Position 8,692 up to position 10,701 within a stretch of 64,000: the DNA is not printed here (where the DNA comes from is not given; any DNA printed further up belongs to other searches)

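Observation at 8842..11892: Bacterial-type AspRS adjacent to AsnRS in an otherwise archaeal gene context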

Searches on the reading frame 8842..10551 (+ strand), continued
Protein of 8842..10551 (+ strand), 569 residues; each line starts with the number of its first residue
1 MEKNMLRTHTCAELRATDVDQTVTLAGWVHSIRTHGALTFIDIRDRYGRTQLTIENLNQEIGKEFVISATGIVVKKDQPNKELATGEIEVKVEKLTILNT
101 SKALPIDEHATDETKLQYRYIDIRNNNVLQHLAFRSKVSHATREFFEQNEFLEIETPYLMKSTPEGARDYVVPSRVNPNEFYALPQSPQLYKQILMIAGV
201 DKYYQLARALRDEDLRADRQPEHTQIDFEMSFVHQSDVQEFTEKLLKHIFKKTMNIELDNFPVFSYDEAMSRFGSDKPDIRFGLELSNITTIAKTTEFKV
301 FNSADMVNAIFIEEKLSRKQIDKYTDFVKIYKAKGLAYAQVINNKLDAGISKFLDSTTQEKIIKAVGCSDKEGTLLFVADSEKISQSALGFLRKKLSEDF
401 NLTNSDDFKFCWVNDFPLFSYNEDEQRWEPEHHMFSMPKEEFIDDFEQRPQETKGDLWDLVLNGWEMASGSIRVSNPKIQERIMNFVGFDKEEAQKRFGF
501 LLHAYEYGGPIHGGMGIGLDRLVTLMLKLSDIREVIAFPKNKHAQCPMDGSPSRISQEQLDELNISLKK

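Call 35: find_homologous_proteins(query=P0241, max_evalue=1e-50)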
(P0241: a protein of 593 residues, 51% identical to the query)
Query P0241 (593 aa): 8000 proteins with E <= 1e-50 among 8000 candidates; the best 120 are listed.
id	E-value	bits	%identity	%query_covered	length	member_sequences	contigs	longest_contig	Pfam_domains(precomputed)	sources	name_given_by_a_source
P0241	0.0e+0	1365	100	100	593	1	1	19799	PF01336.32,PF02938.20,PF00152.26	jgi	jgi:aspartyl-tRNA synthetase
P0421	0.0e+0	1307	95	99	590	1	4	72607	PF01336.32,PF02938.20,PF00152.26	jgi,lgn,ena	jgi:aspartyl-tRNA synthetase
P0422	0.0e+0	1186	84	99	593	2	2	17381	PF01336.32,PF02938.20,PF00152.26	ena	-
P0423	0.0e+0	1171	84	99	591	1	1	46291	PF01336.32,PF02938.20,PF00152.26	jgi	jgi:aspartyl-tRNA synthetase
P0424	0.0e+0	1150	82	99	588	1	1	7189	PF01336.32,PF02938.20,PF00152.26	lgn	-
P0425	0.0e+0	1141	82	99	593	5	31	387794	PF01336.32,PF02938.20,PF00152.26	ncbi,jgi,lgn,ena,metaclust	jgi:aspartyl-tRNA synthetase|metaclust:\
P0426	0.0e+0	1114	81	99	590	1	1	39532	PF01336.32,PF02938.20,PF00152.26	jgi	jgi:aspartyl-tRNA synthetase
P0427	0.0e+0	1110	81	99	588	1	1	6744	PF01336.32,PF02938.20,PF00152.26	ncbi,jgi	-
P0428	0.0e+0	1107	80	99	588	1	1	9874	PF01336.32,PF02938.20,PF00152.26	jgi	-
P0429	0.0e+0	1103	80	99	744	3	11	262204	PF01336.32,PF02938.20,PF04073.21,PF00152.26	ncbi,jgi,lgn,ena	-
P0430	0.0e+0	1082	79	99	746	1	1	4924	PF01336.32,PF02938.20,PF04073.21,PF00152.26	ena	-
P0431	0.0e+0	1079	78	99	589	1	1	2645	PF01336.32,PF02938.20,PF00152.26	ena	-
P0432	0.0e+0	1062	78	99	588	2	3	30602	PF01336.32,PF02938.20,PF00152.26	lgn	-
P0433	0.0e+0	1055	77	99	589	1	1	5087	PF01336.32,PF02938.20,PF00152.26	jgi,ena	-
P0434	0.0e+0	1052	77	99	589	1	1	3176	PF01336.32,PF02938.20,PF00152.26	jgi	jgi:aspartyl-tRNA synthetase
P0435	0.0e+0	1052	77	99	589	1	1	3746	PF01336.32,PF02938.20,PF00152.26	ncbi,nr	ncbi:MAG: aspartate--tRNA ligase [Candidatus Woesearchaeota archaeon]|nr:aspartate--tRNA ligase [Can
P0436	0.0e+0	1045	76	99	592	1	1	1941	PF01336.32,PF02938.20,PF00152.26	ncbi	-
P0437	0.0e+0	1044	75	99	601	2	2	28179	PF01336.32,PF02938.20,PF00152.26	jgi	jgi:aspartyl-tRNA synthetase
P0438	0.0e+0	1034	75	99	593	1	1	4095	PF01336.32,PF02938.20,PF00152.26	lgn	-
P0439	0.0e+0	1012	72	99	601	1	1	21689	PF01336.32,PF02938.20,PF00152.26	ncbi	-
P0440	4.5e-297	1005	74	99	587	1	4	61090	PF01336.32,PF02938.20,PF00152.26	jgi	jgi:aspartyl-tRNA synthetase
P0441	1.1e-293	993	73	100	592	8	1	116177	PF01336.32,PF02938.20,PF00152.26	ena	-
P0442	1.5e-288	976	75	93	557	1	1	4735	PF01336.32,PF02938.20,PF00152.26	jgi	jgi:aspartyl-tRNA synthetase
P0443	4.9e-273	925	68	99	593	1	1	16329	PF01336.32,PF02938.20,PF00152.26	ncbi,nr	ncbi:MAG: aspartate--tRNA ligase [Nanoarchaeota archaeon]|nr:aspartate--tRNA ligase [Nanoarchaeota a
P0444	1.0e-265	901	66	99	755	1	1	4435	PF01336.32,PF02938.20,PF04073.21,PF00152.26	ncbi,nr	ncbi:aspartate--tRNA ligase [Candidatus Woesearchaeota archaeon CG_4_10_14_0_8_um_filter_47_5]|nr:MA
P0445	1.6e-250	851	63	99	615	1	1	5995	PF01336.32,PF02938.20,PF00152.26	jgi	-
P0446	1.4e-249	848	61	99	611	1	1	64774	PF01336.32,PF02938.20,PF00152.26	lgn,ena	-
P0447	6.2e-249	846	64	99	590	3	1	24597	PF01336.32,PF02938.20,PF00152.26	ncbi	-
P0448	6.9e-249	846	63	98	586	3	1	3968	PF01336.32,PF02938.20,PF00152.26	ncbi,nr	ncbi:aspartate--tRNA ligase, partial [Candidatus Woesearchaeota archaeon]|nr:aspartate--tRNA ligase 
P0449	3.8e-246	836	61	99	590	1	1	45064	PF01336.32,PF02938.20,PF00152.26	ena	-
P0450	8.8e-246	835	61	99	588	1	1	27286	PF01336.32,PF02938.20,PF00152.26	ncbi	-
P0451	1.3e-244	831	62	99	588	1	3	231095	PF01336.32,PF02938.20,PF00152.26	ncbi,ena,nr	ncbi:aspartate--tRNA ligase [Candidatus Woesearchaeota archaeon]|nr:aspartate--tRNA ligase [Candidat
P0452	3.2e-244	830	62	98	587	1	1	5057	PF01336.32,PF02938.20,PF00152.26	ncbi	-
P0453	1.4e-243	828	60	98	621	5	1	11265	PF01336.32,PF02938.20,PF00152.26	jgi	jgi:aspartyl-tRNA synthetase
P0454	1.0e-242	825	62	99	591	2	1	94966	PF01336.32,PF02938.20,PF00152.26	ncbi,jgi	-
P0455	5.1e-242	823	61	99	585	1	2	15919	PF01336.32,PF02938.20,PF00152.26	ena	-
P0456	6.0e-242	823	62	99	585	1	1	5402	PF01336.32,PF02938.20,PF00152.26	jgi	jgi:aspartyl-tRNA synthetase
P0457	8.1e-242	822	62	99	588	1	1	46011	PF01336.32,PF02938.20,PF00152.26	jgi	jgi:aspartyl-tRNA synthetase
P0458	1.7e-241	821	61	98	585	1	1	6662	PF01336.32,PF02938.20,PF00152.26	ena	-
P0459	3.5e-241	820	61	98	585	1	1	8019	PF01336.32,PF02938.20,PF00152.26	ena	-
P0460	1.8e-240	818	61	99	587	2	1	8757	PF01336.32,PF02938.20,PF00152.26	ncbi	-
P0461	1.9e-240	818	60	99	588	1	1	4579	PF01336.32,PF02938.20,PF00152.26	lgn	-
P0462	3.5e-240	817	62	98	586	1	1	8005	PF01336.32,PF02938.20,PF00152.26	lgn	-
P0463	4.5e-240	816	60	99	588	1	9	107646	PF01336.32,PF02938.20,PF00152.26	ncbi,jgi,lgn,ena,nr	ncbi:aspartate--tRNA ligase [Candidatus Woesearchaeota archaeon]|nr:aspartate--tRNA ligase [Candidat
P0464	5.3e-240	816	60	99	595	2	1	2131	PF01336.32,PF02938.20,PF00152.26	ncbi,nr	ncbi:aspartate--tRNA ligase, partial [Candidatus Woesearchaeota archaeon]|nr:aspartate--tRNA ligase 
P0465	7.9e-240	816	61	98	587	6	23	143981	PF01336.32,PF02938.20,PF00152.26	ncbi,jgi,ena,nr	ncbi:MAG TPA: aspartate--tRNA ligase [Nanoarchaeota archaeon]|nr:MAG: aspartyl-tRNA synthetase [arch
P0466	9.6e-240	815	60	98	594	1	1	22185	PF01336.32,PF02938.20,PF00152.26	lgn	-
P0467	2.1e-239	814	60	98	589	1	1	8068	PF01336.32,PF02938.20,PF00152.26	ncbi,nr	ncbi:aspartate--tRNA ligase [Candidatus Woesearchaeota archaeon]|nr:aspartate--tRNA ligase [Candidat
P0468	2.8e-239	814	61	98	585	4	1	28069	PF01336.32,PF02938.20,PF00152.26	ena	-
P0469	4.4e-239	813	63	98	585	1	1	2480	PF01336.32,PF02938.20,PF00152.26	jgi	jgi:aspartyl-tRNA synthetase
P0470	1.7e-238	811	61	98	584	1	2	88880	PF01336.32,PF02938.20,PF00152.26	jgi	jgi:aspartyl-tRNA synthetase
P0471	4.5e-238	810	62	99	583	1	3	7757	PF01336.32,PF02938.20,PF00152.26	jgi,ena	-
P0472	6.7e-238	809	62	98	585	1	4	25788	PF01336.32,PF02938.20,PF00152.26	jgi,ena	-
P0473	1.3e-237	808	62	98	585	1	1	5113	PF01336.32,PF02938.20,PF00152.26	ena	-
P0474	1.5e-237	808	61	98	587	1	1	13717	PF01336.32,PF02938.20,PF00152.26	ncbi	-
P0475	1.6e-237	808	61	100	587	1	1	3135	PF01336.32,PF02938.20,PF00152.26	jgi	-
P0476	3.1e-237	807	61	98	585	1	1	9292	PF01336.32,PF02938.20,PF00152.26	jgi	-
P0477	3.4e-237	807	60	98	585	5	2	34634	PF01336.32,PF02938.20,PF00152.26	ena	-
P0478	3.4e-237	807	58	99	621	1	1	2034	PF01336.32,PF02938.20,PF00152.26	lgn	-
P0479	4.9e-237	806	61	99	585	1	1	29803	PF01336.32,PF02938.20,PF00152.26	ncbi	-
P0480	5.0e-237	806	62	98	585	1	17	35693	PF01336.32,PF02938.20,PF00152.26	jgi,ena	-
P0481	6.5e-237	806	60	99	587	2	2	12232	PF01336.32,PF02938.20,PF00152.26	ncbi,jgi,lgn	-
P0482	8.3e-237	806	61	98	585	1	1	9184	PF01336.32,PF02938.20,PF00152.26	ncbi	-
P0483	1.2e-236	805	62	98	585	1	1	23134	PF01336.32,PF02938.20,PF00152.26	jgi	jgi:aspartyl-tRNA synthetase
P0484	1.2e-236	805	60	99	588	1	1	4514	PF01336.32,PF02938.20,PF00152.26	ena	-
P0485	2.0e-236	804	61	98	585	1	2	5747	PF01336.32,PF02938.20,PF00152.26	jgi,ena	-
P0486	3.5e-236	804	61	99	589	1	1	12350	PF01336.32,PF02938.20,PF00152.26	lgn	-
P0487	4.2e-236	803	60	99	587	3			PF01336.32,PF02938.20,PF00152.26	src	-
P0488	4.4e-236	803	62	98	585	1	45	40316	PF01336.32,PF02938.20,PF00152.26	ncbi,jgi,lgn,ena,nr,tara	ncbi:MAG: aspartate--tRNA ligase [Candidatus Woesearchaeota archaeon]|jgi:aspartyl-tRNA synthetase|n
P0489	6.0e-236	803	59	98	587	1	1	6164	PF01336.32,PF02938.20,PF00152.26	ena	-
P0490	6.3e-236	803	62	98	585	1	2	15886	PF01336.32,PF02938.20,PF00152.26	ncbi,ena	-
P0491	6.9e-236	803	62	98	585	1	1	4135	PF01336.32,PF02938.20,PF00152.26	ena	-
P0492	9.5e-236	802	59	98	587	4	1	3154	PF01336.32,PF02938.20,PF00152.26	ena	-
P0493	9.6e-236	802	61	98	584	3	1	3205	PF01336.32,PF02938.20,PF00152.26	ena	-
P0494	1.0e-235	802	59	99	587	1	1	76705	PF01336.32,PF02938.20,PF00152.26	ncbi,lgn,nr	ncbi:aspartate--tRNA ligase [Candidatus Woesearchaeota archaeon]|nr:aspartate--tRNA ligase [Candidat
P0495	1.1e-235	802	60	98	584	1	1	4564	PF01336.32,PF02938.20,PF00152.26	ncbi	-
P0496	1.6e-235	801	59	98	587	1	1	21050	PF01336.32,PF02938.20,PF00152.26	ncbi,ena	-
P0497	2.0e-235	801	59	99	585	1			PF01336.32,PF02938.20,PF00152.26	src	-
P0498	2.2e-235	801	60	98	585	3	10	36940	PF01336.32,PF02938.20,PF00152.26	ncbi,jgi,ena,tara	jgi:aspartyl-tRNA synthetase|tara:strand:- start:9664 stop:11421 length:1758 start_codon:yes stop_co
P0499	2.4e-235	801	61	98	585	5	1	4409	PF01336.32,PF02938.20,PF00152.26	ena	-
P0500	3.2e-235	800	61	98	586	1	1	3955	PF01336.32,PF02938.20,PF00152.26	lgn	-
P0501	3.4e-235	800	60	99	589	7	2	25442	PF01336.32,PF02938.20,PF00152.26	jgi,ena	-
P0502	3.9e-235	800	60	98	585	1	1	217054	PF01336.32,PF02938.20,PF00152.26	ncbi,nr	ncbi:aspartate--tRNA ligase [Candidatus Woesearchaeota archaeon]|nr:aspartate--tRNA ligase [Candidat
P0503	4.6e-235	800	61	98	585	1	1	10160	PF01336.32,PF02938.20,PF00152.26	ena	-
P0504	6.3e-235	799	62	98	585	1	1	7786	PF01336.32,PF02938.20,PF00152.26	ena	-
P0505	7.2e-235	799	59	100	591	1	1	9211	PF01336.32,PF02938.20,PF00152.26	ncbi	-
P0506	1.0e-234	799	61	99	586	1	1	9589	PF01336.32,PF02938.20,PF00152.26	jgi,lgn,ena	-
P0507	1.2e-234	799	60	99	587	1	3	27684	PF01336.32,PF02938.20,PF00152.26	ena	-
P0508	1.2e-234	799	61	98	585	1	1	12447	PF01336.32,PF02938.20,PF00152.26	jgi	-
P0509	1.3e-234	798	61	99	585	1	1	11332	PF01336.32,PF02938.20,PF00152.26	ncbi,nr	ncbi:MAG: aspartate--tRNA ligase [Nanoarchaeota archaeon]|nr:aspartate--tRNA ligase [Nanoarchaeota a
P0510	1.5e-234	798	60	99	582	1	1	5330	PF01336.32,PF02938.20,PF00152.26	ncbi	-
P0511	2.5e-234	797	59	98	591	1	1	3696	PF01336.32,PF02938.20,PF00152.26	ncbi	-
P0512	2.5e-234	797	60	98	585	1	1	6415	PF01336.32,PF02938.20,PF00152.26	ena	-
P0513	3.1e-234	797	60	98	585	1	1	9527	PF01336.32,PF02938.20,PF00152.26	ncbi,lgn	-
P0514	3.4e-234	797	61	98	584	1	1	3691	PF01336.32,PF02938.20,PF00152.26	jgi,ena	jgi:aspartyl-tRNA synthetase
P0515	6.9e-234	796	60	98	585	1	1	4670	PF01336.32,PF02938.20,PF00152.26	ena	-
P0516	7.6e-234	796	60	98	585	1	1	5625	PF01336.32,PF02938.20,PF00152.26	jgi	-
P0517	9.4e-234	796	59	99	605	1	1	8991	PF01336.32,PF02938.20,PF00152.26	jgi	-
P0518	1.1e-233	795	60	98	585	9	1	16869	PF01336.32,PF02938.20,PF00152.26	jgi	-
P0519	1.1e-233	795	60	98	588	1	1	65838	PF01336.32,PF02938.20,PF00152.26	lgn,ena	-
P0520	1.4e-233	795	61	98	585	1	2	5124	PF01336.32,PF02938.20,PF00152.26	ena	-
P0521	1.6e-233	795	61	99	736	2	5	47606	PF01336.32,PF02938.20,PF04073.21,PF00152.26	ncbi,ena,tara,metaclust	tara:strand:- start:401 stop:2611 length:2211 start_codon:yes stop_codon:yes gene_type:complete|meta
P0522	2.1e-233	794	58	99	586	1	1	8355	PF01336.32,PF02938.20,PF00152.26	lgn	-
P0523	2.3e-233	794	59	99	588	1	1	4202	PF01336.32,PF02938.20,PF00152.26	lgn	-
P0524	2.6e-233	794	59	99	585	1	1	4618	PF01336.32,PF02938.20,PF00152.26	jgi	-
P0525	3.2e-233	794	60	98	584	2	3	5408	PF01336.32,PF02938.20,PF00152.26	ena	-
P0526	3.9e-233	794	59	99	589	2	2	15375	PF01336.32,PF02938.20,PF00152.26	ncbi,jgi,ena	-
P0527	6.1e-233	793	60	98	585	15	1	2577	PF01336.32,PF02938.20,PF00152.26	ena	-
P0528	6.2e-233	793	59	98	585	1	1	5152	PF01336.32,PF02938.20,PF00152.26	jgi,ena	jgi:aspartyl-tRNA synthetase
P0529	6.8e-233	793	59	98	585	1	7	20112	PF01336.32,PF02938.20,PF00152.26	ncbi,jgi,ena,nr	ncbi:MAG: aspartate--tRNA ligase [Candidatus Woesearchaeota archaeon]|jgi:aspartyl-tRNA synthetase|n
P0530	8.2e-233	792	61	98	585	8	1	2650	PF01336.32,PF02938.20,PF00152.26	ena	-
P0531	9.7e-233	792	59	98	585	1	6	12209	PF01336.32,PF02938.20,PF00152.26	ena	-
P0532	1.0e-232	792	60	98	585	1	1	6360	PF01336.32,PF02938.20,PF00152.26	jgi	-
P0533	1.2e-232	792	58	100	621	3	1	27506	PF01336.32,PF02938.20,PF00152.26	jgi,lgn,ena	-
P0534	1.5e-232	792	59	99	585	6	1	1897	PF01336.32,PF02938.20,PF00152.26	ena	-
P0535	1.7e-232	791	60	98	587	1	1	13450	PF01336.32,PF02938.20,PF00152.26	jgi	-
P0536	1.7e-232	791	60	99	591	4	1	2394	PF01336.32,PF02938.20,PF00152.26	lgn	-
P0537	2.0e-232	791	59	100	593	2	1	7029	PF01336.32,PF02938.20,PF00152.26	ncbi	-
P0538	2.1e-232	791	60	98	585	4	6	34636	PF01336.32,PF02938.20,PF00152.26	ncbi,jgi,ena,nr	ncbi:aspartate--tRNA ligase [Candidatus Woesearchaeota archaeon]|jgi:aspartyl-tRNA synthetase|nr:asp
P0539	2.8e-232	791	60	98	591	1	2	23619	PF01336.32,PF02938.20,PF00152.26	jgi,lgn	jgi:aspartyl-tRNA synthetase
